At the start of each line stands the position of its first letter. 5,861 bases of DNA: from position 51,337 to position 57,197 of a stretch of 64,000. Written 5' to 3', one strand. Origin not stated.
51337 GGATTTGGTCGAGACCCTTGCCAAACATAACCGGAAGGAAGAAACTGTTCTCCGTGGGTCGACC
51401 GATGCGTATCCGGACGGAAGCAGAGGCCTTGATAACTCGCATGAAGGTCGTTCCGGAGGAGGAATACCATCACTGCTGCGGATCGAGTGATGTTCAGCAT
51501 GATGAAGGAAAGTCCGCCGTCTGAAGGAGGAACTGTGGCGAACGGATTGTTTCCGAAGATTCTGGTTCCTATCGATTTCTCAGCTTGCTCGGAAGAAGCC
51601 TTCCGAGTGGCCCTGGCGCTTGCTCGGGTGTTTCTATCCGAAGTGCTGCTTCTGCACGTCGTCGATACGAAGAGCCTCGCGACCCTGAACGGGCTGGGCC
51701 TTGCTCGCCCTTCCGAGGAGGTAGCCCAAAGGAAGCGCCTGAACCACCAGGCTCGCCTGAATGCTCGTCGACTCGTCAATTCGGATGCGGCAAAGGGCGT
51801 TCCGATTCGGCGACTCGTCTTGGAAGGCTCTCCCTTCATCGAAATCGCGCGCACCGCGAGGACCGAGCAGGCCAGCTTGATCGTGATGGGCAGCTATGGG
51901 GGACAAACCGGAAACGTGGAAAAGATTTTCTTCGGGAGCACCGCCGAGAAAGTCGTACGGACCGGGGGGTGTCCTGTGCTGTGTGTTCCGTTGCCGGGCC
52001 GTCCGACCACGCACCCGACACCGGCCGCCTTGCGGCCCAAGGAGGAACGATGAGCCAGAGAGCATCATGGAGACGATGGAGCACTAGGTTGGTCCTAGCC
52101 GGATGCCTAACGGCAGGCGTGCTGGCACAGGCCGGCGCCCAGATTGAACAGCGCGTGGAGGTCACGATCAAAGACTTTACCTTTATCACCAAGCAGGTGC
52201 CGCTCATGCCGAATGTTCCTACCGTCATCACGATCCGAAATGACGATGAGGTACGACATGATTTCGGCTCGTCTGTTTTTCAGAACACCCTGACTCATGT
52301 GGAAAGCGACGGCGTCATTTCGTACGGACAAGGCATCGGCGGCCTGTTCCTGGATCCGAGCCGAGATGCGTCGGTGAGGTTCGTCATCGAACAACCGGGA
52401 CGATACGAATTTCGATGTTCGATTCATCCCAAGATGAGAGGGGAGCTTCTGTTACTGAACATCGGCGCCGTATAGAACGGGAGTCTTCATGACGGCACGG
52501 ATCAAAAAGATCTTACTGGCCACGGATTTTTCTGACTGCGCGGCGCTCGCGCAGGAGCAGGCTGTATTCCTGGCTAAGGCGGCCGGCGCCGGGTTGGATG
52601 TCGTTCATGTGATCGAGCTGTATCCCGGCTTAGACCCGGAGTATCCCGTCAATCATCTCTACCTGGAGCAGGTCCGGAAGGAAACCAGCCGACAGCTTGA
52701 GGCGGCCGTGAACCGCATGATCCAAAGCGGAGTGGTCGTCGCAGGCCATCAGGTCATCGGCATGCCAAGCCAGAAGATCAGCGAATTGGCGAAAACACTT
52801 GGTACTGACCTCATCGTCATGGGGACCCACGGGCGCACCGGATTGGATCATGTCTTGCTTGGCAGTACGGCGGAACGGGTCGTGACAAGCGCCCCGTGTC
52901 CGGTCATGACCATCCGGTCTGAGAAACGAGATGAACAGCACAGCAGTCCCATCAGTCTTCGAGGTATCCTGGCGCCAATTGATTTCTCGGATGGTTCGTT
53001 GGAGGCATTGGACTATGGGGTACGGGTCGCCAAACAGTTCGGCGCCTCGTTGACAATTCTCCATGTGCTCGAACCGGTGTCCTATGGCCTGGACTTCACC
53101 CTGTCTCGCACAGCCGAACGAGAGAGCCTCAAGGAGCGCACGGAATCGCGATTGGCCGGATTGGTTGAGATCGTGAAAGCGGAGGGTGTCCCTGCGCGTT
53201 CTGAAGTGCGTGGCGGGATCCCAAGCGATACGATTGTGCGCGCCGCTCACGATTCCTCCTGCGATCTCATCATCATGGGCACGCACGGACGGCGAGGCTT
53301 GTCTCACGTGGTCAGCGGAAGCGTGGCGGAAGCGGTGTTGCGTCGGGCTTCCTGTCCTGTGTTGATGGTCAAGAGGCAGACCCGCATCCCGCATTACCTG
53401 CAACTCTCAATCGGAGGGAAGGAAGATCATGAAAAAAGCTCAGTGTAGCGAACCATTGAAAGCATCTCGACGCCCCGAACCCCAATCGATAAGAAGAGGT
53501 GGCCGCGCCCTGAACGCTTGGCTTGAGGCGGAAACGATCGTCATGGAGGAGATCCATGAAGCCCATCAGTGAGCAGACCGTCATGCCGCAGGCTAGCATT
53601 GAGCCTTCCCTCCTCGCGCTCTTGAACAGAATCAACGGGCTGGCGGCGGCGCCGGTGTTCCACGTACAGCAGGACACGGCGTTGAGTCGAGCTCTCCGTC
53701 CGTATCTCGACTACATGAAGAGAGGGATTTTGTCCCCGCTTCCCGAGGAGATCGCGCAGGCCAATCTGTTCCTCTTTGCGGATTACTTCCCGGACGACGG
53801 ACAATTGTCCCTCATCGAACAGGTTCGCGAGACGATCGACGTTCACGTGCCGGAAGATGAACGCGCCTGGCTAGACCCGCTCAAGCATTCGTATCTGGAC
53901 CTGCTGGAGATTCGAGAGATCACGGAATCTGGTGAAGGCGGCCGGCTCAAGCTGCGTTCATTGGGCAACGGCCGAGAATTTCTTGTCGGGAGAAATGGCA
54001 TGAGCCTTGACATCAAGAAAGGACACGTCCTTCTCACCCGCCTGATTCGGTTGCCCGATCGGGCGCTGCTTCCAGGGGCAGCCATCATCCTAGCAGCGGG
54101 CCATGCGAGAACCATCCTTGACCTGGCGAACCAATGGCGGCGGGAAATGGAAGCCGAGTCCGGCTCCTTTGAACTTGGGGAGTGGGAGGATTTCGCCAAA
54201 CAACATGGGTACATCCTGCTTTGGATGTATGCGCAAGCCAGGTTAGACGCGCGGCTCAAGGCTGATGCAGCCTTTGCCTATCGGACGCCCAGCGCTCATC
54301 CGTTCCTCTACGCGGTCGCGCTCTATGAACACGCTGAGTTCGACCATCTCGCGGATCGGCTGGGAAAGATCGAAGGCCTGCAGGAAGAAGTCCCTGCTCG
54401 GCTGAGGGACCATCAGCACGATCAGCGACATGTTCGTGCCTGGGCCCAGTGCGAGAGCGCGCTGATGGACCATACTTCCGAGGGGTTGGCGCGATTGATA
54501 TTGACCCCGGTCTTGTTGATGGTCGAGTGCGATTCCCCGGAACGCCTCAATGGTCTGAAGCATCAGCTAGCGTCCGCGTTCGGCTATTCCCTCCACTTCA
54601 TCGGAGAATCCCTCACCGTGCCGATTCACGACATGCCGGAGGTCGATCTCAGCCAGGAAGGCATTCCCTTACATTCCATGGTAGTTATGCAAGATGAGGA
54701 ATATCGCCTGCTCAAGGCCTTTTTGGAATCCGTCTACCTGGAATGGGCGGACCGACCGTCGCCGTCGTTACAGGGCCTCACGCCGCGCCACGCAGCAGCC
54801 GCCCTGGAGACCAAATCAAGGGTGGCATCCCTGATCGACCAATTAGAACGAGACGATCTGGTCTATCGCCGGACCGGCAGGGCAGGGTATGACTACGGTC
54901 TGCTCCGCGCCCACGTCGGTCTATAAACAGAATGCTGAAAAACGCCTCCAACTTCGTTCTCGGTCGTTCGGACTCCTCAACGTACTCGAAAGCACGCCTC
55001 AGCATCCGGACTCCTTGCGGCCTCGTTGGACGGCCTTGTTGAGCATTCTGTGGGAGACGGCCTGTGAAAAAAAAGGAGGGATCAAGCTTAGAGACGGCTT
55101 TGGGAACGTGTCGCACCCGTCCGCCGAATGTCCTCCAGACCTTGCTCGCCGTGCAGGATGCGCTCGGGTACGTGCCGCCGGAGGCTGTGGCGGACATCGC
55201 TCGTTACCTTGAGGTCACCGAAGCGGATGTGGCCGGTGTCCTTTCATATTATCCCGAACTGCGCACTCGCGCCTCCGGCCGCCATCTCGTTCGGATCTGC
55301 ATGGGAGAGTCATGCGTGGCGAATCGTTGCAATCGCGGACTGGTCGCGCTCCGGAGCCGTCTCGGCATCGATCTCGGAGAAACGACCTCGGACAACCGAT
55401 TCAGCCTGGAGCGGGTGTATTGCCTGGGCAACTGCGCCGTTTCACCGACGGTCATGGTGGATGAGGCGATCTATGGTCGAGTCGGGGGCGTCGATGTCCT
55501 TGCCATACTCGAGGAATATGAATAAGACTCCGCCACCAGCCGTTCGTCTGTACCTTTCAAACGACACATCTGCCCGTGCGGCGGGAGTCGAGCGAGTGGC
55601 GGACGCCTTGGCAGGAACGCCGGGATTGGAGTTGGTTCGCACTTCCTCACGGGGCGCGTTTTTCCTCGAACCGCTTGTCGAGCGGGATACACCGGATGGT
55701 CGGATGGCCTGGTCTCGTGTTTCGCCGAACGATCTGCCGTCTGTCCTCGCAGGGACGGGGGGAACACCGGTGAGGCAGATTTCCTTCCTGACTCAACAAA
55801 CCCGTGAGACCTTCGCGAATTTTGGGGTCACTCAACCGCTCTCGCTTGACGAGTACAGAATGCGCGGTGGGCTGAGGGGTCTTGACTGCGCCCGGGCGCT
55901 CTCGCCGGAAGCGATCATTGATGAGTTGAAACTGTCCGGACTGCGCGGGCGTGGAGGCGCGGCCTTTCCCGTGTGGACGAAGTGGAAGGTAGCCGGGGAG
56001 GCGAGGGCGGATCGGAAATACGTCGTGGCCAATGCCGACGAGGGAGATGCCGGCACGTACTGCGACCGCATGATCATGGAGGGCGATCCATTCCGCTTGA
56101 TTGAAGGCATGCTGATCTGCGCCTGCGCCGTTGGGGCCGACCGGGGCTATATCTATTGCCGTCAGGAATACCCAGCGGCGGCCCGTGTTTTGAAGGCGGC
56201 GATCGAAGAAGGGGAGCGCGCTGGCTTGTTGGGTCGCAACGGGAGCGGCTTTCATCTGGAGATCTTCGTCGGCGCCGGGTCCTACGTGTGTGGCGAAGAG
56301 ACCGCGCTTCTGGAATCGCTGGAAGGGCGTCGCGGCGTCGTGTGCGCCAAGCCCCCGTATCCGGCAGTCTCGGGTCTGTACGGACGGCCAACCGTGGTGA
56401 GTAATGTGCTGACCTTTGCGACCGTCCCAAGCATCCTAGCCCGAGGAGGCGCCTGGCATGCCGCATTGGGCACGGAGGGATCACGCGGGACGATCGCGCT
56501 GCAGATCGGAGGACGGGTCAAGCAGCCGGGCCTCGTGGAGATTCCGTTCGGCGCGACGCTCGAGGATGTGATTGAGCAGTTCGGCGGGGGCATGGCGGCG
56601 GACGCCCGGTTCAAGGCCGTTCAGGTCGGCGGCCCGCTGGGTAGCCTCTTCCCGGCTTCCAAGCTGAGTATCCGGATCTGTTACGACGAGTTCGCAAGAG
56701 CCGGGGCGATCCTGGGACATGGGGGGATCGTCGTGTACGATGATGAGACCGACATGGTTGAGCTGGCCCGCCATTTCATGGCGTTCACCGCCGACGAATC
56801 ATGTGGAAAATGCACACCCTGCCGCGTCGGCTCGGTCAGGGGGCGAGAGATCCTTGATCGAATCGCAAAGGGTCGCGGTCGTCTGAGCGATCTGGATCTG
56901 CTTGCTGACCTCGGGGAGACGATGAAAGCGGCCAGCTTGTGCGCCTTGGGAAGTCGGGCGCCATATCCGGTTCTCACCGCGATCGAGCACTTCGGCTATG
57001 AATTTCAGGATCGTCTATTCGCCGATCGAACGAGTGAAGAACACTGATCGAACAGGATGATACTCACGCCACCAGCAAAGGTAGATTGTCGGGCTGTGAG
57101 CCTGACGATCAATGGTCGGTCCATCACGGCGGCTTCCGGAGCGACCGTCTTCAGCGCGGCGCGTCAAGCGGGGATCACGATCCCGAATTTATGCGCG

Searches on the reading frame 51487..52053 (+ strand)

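Call 79: search_protein_families(library=pfam, proteins=[window:51487-52053:+], max_evalue=0.01)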
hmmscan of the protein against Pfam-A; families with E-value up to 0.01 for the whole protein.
window:51487-52053:+ (188 aa): 1 family
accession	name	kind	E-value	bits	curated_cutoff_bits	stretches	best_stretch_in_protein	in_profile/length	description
PF00582.32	Usp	-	6.2e-29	101.8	24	1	23-168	3-141/141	Universal stress protein family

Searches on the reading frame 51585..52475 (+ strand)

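Call 9: search_protein_families(library=pfam, proteins=[window:51585-52475:+], max_evalue=0.01)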
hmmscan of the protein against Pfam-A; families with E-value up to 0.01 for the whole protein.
window:51585-52475:+ (296 aa): 1 family
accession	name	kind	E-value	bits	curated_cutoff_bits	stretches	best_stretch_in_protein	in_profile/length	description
PF13473.12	Cupredoxin_1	-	4.3e-08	33.5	27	0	173-230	5-62/104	Cupredoxin-like domain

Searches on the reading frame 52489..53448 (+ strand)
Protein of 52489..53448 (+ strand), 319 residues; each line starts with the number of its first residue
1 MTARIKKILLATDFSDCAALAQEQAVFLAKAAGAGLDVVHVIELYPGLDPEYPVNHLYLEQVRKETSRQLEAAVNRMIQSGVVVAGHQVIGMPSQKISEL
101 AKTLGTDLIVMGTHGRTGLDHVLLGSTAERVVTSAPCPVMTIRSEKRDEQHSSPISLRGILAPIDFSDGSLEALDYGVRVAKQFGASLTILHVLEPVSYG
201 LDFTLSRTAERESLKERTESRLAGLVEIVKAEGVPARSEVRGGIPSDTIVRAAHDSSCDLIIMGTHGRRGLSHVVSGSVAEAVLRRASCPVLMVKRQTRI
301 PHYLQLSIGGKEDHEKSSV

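Call 9: search_protein_families(library=pfam, proteins=[window:52489-53448:+], max_evalue=0.01)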
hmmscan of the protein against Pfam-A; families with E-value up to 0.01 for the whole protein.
window:52489-53448:+ (319 aa): 2 families
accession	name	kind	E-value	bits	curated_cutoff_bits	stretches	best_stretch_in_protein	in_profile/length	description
PF00582.32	Usp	-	3.9e-70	235.3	24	2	160-295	5-141/141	Universal stress protein family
PF01144.29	CoA_trans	-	0.00045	20.1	23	1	70-147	4-84/217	Coenzyme A transferase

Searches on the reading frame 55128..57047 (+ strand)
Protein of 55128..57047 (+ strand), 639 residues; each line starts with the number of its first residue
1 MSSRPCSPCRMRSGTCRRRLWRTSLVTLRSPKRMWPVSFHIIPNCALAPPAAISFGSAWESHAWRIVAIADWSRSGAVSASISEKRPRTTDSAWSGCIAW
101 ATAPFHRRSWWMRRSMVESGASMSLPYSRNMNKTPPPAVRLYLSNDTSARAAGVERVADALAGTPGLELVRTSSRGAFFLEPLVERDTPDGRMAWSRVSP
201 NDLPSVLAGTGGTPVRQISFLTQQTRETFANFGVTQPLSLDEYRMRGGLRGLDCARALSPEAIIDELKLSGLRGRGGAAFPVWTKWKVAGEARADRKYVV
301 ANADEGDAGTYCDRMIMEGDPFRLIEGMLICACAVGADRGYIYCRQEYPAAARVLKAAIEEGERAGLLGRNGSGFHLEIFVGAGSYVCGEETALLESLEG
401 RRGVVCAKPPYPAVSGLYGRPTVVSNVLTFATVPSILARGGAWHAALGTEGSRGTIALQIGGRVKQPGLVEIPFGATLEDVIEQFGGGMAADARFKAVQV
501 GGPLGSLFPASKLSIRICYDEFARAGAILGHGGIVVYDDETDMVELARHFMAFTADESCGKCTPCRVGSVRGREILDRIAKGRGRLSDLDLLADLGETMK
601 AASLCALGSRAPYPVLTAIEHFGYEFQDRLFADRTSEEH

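Call 12: search_protein_families(library=pfam, proteins=[window:55128-57047:+], max_evalue=0.01)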
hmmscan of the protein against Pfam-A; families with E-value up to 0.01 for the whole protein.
window:55128-57047:+ (639 aa): 4 families
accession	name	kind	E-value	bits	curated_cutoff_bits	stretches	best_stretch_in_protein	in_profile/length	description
PF01512.22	Complex1_51K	-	5.2e-42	143.7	31.2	1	269-434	3-149/150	Nuo51 FMN-binding domain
PF10589.14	NADH_4Fe-4S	-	1e-29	102.7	23.5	1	546-628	2-84/85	NADH-ubiquinone oxidoreductase-F iron-sulfur binding region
PF10531.15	SLBB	-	5.8e-08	32.9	27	1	459-503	3-50/55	SLBB domain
PF22461.2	SLBB_2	-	3.4e-06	27.5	27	1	459-503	4-49/79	SLBB domain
